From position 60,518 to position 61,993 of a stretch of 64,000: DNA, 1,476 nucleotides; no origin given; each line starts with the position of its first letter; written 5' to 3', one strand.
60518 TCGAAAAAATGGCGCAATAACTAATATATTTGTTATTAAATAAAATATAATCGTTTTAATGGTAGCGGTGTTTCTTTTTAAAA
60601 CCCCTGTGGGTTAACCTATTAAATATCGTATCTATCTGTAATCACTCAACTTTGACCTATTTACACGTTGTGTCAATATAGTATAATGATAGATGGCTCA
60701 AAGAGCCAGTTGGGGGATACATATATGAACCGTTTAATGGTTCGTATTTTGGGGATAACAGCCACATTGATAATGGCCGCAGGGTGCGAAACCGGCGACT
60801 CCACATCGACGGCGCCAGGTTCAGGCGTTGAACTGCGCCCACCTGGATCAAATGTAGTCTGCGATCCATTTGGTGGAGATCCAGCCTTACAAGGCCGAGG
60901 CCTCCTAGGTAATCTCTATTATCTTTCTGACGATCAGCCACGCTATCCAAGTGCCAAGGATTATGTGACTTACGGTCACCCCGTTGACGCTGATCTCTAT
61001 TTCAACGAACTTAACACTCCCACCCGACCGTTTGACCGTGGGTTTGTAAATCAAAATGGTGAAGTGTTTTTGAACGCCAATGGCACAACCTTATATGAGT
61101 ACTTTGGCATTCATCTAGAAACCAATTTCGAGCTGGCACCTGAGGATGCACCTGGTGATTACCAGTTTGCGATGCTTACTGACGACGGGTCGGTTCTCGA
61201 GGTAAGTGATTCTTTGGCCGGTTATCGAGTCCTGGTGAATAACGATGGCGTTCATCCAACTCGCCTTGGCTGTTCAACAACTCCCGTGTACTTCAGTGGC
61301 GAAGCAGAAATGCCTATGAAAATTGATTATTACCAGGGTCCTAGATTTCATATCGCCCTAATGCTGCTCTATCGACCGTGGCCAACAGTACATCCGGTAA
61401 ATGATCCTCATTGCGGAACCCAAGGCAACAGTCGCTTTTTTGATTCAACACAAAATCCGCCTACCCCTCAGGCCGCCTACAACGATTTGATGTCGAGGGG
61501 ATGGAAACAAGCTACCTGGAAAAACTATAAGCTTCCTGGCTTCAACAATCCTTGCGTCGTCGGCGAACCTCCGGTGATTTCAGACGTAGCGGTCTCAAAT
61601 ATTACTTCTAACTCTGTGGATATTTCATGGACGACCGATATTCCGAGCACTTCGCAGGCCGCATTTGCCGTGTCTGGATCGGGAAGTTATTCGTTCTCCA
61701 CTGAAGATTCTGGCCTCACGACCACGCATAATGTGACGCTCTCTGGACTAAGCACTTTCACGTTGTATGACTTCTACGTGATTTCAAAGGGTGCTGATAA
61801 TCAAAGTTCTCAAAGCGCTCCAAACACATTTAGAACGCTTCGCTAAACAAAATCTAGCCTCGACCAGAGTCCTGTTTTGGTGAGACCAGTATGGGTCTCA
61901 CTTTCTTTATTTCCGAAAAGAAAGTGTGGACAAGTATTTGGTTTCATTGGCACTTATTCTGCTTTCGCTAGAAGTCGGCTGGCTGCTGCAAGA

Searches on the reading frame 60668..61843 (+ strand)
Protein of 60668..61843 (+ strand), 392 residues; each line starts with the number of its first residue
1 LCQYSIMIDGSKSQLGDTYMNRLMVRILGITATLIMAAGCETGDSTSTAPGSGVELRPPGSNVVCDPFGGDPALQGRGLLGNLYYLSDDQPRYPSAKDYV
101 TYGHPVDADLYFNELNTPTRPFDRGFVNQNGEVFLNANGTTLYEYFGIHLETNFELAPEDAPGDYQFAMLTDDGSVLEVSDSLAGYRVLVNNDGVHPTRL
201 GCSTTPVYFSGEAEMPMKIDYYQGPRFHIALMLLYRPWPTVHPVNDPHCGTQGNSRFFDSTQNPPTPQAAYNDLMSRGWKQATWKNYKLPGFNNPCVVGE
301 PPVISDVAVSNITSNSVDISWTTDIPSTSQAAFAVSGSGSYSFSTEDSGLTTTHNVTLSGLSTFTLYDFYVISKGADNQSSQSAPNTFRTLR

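Call 66: search_protein_families(library=pfam, proteins=[window:60668-61843:+], max_evalue=0.001)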
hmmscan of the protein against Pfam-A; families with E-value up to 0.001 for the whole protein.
window:60668-61843:+ (392 aa): 2 families
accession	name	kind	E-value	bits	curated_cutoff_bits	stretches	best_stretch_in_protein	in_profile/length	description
PF16656.11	Pur_ac_phosph_N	-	2.7e-06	28.3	30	1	307-390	6-93/93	Purple acid Phosphatase, N-terminal domain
PF00041.27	fn3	-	7.6e-06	26.5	25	1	305-385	4-80/84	Fibronectin type III domain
